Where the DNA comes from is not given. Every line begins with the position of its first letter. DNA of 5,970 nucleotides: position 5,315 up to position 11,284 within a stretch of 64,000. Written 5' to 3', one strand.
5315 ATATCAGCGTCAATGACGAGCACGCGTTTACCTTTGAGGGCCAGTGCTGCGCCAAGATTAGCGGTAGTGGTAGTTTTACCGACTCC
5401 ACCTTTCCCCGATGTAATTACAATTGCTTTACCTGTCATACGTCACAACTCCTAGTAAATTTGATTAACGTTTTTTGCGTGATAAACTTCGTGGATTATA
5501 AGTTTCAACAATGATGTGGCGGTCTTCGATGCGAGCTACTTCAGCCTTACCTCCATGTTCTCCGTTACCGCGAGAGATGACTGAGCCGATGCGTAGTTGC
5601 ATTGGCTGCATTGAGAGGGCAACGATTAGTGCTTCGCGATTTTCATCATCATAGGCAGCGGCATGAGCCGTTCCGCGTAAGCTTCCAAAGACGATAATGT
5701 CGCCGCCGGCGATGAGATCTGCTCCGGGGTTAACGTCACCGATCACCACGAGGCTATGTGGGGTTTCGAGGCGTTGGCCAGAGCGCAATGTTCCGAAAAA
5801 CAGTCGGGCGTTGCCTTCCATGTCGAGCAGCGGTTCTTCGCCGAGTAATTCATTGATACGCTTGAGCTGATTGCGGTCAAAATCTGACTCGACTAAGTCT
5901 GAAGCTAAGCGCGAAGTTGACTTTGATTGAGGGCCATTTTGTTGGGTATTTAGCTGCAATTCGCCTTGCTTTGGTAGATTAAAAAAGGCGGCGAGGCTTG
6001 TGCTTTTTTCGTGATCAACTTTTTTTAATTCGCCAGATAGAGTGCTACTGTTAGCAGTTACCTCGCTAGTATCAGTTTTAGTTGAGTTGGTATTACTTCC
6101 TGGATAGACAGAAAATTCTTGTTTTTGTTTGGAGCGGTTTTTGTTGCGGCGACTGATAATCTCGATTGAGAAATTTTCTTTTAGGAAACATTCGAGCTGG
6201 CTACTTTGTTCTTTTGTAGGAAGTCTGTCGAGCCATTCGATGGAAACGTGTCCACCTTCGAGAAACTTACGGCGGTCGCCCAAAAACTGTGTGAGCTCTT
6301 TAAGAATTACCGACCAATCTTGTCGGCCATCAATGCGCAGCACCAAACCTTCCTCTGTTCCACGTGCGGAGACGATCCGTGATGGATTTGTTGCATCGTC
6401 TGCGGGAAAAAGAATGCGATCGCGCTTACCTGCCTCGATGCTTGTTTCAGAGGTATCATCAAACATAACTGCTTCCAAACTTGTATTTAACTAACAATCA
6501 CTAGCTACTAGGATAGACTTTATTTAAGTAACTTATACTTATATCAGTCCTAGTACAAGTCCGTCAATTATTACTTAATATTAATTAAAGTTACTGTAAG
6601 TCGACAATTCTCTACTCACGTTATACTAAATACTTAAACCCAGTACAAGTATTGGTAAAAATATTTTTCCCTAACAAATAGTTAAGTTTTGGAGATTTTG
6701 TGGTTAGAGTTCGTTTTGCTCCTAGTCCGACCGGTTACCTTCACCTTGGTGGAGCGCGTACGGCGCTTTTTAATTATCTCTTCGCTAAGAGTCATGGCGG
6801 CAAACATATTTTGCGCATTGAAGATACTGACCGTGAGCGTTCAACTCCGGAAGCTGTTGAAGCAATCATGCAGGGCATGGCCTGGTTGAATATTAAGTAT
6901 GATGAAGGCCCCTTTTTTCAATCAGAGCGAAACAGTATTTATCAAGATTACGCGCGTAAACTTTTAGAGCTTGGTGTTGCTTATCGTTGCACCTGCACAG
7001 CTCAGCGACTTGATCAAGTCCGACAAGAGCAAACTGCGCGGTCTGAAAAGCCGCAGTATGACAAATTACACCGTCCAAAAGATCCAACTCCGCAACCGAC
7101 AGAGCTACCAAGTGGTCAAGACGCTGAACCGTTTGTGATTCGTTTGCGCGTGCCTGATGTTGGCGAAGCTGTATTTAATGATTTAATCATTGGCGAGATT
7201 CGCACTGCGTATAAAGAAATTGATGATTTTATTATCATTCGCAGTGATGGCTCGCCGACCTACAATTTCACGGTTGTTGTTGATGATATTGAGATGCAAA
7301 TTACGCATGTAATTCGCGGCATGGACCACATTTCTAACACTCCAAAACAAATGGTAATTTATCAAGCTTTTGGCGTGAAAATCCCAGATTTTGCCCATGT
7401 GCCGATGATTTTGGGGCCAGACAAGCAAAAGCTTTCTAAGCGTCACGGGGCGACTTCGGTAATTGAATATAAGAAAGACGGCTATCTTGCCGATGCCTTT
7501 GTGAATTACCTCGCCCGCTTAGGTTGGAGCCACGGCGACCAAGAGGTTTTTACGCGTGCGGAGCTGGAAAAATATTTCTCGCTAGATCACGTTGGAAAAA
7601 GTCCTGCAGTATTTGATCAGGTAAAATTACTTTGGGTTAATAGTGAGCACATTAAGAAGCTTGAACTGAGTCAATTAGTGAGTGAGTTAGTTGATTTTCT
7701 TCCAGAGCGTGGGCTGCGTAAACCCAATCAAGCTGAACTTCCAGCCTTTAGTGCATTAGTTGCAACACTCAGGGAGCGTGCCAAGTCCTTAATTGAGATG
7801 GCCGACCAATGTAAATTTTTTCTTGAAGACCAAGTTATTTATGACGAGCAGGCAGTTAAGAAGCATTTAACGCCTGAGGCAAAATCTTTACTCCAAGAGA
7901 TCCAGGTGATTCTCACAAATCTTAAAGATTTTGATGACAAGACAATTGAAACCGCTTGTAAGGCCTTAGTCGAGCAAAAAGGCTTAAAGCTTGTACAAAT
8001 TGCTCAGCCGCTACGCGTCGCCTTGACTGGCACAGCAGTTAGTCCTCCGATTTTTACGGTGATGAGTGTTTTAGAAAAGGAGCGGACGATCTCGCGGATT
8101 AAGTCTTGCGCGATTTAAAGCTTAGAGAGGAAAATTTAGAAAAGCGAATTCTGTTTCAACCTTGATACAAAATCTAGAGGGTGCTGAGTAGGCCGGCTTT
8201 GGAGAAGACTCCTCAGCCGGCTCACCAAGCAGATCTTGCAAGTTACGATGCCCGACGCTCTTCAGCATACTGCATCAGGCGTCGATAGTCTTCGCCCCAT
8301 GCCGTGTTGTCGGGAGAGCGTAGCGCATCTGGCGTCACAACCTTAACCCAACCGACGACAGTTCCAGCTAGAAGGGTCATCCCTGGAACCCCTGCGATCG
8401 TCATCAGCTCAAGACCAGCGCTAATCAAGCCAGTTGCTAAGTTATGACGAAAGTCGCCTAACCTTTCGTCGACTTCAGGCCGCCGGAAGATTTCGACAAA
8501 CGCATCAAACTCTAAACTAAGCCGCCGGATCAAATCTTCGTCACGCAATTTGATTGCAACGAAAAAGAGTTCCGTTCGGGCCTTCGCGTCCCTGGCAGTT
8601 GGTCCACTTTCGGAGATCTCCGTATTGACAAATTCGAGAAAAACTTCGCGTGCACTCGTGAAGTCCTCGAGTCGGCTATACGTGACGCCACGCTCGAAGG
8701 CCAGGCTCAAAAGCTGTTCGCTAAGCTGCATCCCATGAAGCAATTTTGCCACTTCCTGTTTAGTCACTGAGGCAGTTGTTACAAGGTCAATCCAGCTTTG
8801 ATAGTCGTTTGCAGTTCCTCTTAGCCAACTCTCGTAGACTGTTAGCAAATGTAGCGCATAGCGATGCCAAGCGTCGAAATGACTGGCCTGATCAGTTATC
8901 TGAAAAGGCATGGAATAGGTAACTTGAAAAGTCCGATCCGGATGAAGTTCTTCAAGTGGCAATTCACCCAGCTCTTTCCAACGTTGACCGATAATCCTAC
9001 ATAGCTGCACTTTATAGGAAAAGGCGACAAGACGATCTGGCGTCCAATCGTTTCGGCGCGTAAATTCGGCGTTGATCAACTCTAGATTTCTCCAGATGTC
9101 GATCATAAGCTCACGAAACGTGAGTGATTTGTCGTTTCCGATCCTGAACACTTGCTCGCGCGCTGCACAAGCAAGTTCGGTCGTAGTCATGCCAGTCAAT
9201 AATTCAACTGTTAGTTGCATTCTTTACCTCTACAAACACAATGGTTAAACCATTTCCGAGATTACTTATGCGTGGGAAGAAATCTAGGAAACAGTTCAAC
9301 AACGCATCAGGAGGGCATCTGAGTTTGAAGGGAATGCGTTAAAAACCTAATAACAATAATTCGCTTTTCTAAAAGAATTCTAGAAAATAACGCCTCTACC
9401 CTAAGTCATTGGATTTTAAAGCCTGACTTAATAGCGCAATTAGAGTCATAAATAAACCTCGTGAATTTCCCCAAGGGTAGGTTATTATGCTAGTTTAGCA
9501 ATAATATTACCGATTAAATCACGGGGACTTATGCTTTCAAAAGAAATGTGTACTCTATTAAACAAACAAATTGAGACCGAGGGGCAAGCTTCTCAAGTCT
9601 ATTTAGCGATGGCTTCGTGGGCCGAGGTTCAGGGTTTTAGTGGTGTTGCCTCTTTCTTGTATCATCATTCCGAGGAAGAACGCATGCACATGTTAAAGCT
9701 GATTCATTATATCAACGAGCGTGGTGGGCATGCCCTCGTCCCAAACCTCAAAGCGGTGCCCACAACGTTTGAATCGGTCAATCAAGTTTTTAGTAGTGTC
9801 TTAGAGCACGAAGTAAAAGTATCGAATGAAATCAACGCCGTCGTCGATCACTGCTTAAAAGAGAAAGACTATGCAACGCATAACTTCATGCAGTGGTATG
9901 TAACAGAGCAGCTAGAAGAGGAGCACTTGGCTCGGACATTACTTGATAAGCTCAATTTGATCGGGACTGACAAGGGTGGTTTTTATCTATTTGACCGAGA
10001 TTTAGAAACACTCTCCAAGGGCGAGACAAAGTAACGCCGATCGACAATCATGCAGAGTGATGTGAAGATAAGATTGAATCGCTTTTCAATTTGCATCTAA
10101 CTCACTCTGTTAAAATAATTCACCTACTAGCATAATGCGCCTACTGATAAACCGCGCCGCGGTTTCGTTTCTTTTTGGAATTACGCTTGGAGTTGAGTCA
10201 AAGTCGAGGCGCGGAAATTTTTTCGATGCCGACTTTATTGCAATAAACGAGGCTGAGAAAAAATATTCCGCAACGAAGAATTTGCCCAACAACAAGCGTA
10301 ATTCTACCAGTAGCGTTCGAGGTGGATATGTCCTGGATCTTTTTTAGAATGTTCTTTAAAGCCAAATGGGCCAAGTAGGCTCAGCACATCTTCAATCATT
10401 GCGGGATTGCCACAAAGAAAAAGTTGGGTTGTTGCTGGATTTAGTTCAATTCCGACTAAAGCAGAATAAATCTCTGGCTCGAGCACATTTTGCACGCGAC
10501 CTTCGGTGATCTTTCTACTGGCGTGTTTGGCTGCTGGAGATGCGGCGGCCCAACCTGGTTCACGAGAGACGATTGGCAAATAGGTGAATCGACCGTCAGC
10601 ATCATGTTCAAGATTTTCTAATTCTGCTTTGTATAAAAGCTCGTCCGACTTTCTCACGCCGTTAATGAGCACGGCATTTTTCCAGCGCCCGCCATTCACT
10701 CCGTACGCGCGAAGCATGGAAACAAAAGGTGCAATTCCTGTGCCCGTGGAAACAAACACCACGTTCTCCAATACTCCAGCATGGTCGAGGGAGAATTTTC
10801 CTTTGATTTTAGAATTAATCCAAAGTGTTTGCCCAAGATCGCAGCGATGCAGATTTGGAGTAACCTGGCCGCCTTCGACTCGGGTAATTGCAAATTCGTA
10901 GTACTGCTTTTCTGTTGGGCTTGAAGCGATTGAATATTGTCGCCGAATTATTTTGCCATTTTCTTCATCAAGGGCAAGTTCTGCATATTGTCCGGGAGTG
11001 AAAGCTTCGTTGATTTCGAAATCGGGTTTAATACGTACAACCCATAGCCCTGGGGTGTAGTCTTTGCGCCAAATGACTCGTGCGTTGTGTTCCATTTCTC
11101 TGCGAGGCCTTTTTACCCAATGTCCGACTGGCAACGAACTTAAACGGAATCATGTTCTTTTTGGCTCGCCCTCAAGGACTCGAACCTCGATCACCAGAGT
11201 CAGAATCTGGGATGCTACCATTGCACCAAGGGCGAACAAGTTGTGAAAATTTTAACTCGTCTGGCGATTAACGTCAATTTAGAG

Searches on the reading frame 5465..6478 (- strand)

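Call 74: search_protein_families(library=pfam, proteins=[window:5465-6478:-], max_evalue=0.001)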
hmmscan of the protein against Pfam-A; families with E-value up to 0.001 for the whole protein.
window:5465-6478:- (337 aa): 3 families
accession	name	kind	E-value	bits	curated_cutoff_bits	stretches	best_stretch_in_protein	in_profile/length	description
PF03775.22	MinC_C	-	9.6e-26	90.2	33.2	1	229-324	4-101/102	Septum formation inhibitor MinC, C-terminal domain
PF22642.1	MinC_N_1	-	2.9e-08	34.3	27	1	39-106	4-76/78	Cell-division inhibitor MinC, N-terminal domain-like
PF05209.18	MinC_N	-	0.00028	21.3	27.3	1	39-101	4-66/71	Septum formation inhibitor MinC, N-terminal domain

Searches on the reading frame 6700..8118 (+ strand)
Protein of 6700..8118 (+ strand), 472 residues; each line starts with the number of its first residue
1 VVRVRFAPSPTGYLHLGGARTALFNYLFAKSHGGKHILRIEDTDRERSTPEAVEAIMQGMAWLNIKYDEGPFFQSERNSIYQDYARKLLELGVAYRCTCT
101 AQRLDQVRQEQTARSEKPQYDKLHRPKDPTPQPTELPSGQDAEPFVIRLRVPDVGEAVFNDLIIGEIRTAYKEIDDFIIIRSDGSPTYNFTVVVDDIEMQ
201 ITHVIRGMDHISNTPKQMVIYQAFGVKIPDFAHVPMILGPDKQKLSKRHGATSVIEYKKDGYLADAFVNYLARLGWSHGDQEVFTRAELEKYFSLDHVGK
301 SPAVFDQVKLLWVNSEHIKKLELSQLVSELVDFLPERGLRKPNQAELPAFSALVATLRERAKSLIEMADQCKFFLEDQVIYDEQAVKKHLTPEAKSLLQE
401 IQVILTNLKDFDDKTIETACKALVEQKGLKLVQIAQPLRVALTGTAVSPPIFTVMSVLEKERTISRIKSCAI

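Call 74: search_protein_families(library=pfam, proteins=[window:6700-8118:+], max_evalue=0.001)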
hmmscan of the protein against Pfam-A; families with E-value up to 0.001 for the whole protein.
window:6700-8118:+ (472 aa): 2 families
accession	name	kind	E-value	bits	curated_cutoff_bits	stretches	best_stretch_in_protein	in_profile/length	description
PF00749.27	tRNA-synt_1c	-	5.6e-104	347.9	23.4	1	1-312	1-314/314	tRNA synthetases class I (E and Q), catalytic domain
PF19269.4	Anticodon_2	-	4.1e-36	124.9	23.6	1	345-469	11-139/141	Anticodon binding domain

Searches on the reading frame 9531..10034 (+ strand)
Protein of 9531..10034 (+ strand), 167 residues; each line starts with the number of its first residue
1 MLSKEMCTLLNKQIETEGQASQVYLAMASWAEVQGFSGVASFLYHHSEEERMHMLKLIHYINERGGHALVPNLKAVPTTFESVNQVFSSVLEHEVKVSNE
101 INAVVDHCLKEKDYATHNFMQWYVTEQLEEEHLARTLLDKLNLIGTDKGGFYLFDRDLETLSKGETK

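Call 74: search_protein_families(library=pfam, proteins=[window:9531-10034:+], max_evalue=0.001)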
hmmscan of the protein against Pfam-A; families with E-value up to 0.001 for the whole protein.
window:9531-10034:+ (167 aa): 2 families
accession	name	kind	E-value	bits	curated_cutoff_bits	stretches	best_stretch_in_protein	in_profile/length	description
PF00210.30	Ferritin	-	9.1e-40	136.3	24.5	1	9-144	3-142/142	Ferritin-like domain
PF02915.23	Rubrerythrin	-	9.6e-05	23.2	22.8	1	9-125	2-124/137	Rubrerythrin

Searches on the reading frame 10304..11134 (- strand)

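Call 74: search_protein_families(library=pfam, proteins=[window:10304-11134:-], max_evalue=0.001)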
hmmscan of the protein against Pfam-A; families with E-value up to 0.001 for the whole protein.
window:10304-11134:- (276 aa): 3 families
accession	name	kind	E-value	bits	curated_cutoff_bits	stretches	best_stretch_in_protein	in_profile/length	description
PF00175.26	NAD_binding_1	-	4.7e-17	63.1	22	1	127-250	1-107/109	Oxidoreductase NAD-binding domain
PF00970.30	FAD_binding_6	-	6.2e-08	33.3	21.1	1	45-107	30-91/99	Oxidoreductase FAD-binding domain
PF08030.17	NAD_binding_6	-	2.6e-05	24.7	22.2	1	123-250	2-151/156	Ferric reductase NAD binding domain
